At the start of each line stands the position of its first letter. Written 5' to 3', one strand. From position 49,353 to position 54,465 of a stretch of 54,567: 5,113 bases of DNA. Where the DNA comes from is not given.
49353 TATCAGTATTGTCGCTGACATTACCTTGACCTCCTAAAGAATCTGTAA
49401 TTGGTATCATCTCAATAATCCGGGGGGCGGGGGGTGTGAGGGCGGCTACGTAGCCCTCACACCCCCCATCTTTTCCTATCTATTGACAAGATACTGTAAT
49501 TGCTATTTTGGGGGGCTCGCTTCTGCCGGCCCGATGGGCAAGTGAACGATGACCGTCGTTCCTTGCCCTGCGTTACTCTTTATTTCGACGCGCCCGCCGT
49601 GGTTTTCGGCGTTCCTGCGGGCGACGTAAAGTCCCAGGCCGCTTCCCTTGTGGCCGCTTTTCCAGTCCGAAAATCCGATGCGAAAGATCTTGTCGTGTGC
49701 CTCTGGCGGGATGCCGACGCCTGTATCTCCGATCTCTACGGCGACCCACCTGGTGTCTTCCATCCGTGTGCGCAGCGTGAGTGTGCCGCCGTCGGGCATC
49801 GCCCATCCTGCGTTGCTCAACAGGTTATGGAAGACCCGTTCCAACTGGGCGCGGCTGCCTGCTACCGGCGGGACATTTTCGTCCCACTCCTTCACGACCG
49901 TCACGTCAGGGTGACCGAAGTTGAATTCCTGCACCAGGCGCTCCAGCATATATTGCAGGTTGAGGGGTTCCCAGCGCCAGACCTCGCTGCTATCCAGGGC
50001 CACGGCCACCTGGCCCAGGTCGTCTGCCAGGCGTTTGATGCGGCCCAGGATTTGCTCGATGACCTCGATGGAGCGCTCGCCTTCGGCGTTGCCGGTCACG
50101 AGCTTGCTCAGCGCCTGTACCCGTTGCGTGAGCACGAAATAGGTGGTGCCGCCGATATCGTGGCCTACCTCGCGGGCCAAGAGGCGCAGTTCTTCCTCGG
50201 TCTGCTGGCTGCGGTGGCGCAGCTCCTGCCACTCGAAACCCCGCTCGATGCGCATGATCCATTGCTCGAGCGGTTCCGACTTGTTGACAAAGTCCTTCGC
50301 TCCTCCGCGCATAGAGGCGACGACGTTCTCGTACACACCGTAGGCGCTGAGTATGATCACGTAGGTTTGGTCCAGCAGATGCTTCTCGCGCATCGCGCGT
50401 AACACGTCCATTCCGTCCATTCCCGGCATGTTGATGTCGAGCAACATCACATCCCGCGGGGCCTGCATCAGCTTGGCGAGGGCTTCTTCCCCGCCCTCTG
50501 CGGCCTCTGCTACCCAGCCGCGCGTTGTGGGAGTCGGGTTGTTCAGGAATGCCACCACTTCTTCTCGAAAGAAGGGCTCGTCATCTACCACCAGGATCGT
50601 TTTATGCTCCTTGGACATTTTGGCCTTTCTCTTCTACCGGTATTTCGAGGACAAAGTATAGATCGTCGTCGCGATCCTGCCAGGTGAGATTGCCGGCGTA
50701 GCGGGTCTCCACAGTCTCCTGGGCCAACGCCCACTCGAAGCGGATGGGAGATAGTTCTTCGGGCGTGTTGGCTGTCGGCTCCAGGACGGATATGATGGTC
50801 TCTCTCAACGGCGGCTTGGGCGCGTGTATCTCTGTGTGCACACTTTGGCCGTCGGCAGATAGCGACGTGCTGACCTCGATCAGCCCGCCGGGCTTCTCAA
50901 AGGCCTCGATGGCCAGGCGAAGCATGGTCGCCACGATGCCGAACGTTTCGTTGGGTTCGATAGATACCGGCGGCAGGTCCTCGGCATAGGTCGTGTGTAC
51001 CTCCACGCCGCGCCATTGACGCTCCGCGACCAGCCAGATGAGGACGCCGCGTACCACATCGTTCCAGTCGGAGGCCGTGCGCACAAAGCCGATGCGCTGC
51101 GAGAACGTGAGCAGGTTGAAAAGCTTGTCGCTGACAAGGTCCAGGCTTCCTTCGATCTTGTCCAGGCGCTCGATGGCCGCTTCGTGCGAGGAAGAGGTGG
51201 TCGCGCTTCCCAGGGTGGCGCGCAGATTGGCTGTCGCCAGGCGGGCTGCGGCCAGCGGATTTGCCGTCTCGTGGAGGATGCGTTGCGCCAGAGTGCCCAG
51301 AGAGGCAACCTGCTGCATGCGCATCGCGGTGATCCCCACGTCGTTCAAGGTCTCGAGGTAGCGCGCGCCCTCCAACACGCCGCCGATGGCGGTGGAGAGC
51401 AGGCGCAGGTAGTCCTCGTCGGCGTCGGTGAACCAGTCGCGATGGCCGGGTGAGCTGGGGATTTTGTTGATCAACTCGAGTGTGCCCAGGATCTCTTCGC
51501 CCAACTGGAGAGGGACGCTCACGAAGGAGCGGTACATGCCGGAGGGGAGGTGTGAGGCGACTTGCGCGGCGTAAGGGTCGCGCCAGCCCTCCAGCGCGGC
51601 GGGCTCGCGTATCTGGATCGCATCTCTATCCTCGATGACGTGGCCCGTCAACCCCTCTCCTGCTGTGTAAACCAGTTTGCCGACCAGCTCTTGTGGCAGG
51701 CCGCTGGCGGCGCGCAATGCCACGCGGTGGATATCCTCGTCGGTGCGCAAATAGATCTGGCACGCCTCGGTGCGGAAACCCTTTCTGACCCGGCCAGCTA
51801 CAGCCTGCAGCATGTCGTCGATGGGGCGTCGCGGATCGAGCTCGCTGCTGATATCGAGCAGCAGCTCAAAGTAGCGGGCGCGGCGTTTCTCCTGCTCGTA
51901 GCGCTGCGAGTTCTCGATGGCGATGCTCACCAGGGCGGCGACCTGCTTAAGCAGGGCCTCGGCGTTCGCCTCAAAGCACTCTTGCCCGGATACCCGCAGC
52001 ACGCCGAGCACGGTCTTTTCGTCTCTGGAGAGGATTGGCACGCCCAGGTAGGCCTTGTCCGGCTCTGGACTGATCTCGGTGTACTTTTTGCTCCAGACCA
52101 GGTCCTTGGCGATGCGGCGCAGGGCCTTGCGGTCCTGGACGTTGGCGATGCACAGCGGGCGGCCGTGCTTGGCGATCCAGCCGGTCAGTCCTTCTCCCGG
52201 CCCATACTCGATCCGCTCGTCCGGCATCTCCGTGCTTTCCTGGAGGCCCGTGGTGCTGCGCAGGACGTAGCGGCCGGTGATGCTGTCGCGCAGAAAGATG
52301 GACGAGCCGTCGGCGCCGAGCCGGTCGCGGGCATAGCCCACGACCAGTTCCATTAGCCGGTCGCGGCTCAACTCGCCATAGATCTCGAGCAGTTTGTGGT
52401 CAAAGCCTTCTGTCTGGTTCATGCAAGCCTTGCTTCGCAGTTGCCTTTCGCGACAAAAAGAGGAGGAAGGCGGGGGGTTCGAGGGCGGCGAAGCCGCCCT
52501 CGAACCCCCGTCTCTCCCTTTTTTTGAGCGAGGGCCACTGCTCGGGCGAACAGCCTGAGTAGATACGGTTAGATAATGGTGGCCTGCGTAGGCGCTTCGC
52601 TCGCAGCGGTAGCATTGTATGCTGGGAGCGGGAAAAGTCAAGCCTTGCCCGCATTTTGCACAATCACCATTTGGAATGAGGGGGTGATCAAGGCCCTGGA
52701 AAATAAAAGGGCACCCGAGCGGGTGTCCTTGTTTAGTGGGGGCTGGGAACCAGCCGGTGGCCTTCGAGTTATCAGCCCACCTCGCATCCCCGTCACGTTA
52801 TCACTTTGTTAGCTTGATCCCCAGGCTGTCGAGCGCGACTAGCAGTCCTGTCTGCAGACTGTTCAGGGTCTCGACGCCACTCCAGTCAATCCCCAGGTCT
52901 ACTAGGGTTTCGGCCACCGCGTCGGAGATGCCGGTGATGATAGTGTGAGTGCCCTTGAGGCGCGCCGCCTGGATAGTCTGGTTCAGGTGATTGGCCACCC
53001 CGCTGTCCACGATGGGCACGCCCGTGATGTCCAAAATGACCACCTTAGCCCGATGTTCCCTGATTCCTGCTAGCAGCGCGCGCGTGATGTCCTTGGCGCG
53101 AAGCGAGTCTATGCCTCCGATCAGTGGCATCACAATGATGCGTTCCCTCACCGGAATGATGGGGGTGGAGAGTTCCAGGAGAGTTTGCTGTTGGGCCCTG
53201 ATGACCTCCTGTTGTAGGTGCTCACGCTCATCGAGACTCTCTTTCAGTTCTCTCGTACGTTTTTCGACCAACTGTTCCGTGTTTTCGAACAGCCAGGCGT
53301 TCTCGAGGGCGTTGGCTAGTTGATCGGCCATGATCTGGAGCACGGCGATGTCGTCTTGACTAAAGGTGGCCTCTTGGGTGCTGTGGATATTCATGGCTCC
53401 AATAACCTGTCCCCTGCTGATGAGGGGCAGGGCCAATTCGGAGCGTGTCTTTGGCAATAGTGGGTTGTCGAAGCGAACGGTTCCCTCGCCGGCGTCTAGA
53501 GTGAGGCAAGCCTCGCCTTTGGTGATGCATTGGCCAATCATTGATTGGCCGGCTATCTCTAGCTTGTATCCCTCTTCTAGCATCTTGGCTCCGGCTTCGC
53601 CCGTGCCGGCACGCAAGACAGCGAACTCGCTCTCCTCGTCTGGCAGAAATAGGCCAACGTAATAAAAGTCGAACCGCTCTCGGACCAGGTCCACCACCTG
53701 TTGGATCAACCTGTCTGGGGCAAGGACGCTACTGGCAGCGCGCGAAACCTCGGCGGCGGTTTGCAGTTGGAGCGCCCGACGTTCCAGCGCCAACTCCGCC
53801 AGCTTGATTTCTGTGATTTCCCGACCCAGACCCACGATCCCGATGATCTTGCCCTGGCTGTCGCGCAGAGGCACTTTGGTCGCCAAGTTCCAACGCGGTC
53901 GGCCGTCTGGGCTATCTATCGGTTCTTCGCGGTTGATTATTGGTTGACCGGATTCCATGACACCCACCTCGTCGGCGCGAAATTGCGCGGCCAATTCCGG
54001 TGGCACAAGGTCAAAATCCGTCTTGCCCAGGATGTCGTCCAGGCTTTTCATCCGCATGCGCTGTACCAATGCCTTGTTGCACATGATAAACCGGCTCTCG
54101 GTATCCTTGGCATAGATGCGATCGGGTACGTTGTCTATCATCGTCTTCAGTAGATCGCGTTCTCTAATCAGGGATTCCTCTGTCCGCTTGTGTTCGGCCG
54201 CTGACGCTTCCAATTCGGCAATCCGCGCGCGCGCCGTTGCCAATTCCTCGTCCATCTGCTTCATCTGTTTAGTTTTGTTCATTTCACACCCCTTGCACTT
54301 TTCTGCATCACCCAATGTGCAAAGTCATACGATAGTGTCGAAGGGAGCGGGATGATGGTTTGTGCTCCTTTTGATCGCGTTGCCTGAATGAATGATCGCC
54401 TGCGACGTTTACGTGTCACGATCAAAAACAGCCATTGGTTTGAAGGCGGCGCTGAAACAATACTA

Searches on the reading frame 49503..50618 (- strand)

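Call 47: search_protein_families(library=pfam, proteins=[window:49503-50618:-], max_evalue=0.01)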
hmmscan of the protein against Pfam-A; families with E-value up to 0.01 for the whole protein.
window:49503-50618:- (371 aa): 2 families
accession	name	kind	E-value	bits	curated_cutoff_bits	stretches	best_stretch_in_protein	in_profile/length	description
PF02518.31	HATPase_c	-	1.1e-23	84.2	26.4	1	256-362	3-109/111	Histidine kinase-, DNA gyrase B-, and HSP90-like ATPase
PF00072.30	Response_reg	-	1.2e-22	80.6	30.2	1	8-121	1-107/111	Response regulator receiver domain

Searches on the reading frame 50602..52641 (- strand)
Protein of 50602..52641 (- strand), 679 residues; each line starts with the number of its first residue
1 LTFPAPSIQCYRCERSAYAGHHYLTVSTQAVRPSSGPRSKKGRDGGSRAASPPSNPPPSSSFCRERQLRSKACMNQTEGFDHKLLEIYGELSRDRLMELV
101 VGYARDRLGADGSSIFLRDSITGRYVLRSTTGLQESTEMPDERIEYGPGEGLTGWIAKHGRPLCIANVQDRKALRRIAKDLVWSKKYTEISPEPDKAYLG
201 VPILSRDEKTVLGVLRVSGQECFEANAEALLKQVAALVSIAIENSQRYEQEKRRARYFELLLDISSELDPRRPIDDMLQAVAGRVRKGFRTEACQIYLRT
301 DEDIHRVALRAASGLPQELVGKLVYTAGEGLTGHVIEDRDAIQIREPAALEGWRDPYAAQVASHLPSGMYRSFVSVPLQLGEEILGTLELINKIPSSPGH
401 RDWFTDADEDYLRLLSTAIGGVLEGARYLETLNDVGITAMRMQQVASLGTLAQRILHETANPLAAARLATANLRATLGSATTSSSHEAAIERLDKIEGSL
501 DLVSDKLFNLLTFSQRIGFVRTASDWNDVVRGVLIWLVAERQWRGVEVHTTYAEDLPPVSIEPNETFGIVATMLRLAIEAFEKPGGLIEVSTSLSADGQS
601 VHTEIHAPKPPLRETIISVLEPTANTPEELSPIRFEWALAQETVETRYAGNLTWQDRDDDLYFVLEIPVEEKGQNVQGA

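Call 47: search_protein_families(library=pfam, proteins=[window:50602-52641:-], max_evalue=0.01)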
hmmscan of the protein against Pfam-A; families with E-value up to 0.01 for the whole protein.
window:50602-52641:- (679 aa): 3 families
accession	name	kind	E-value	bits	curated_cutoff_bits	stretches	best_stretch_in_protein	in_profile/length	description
PF13185.12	GAF_2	-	2e-26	93.3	28.6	2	91-243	2-136/136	GAF domain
PF01590.32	GAF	-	7.6e-24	85.2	22.4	2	93-242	2-133/133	GAF domain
PF13492.12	GAF_3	-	6e-12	46.5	27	1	274-424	2-128/129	GAF domain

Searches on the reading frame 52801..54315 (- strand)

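Call 47: search_protein_families(library=pfam, proteins=[window:52801-54315:-], max_evalue=0.01)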
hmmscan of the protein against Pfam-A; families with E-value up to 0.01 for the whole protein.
window:52801-54315:- (504 aa): 7 families
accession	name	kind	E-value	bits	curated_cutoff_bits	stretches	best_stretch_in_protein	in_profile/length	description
PF08448.16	PAS_4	-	2.7e-21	76.3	23.1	1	61-169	2-107/110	PAS fold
PF13185.12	GAF_2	-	1.1e-20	74.6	28.6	1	200-338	4-136/136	GAF domain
PF01590.32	GAF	-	3.5e-18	66.8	22.4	1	200-337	2-133/133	GAF domain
PF01740.26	STAS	-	3.6e-15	56.1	22.6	1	385-477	2-94/106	STAS domain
PF13492.12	GAF_3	-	3.8e-12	47.2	27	1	200-339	2-129/129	GAF domain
PF00989.32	PAS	-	3e-08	34.1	22.6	1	56-167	3-113/113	PAS fold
PF13426.13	PAS_9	-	1.3e-06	29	27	1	70-169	7-103/103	PAS domain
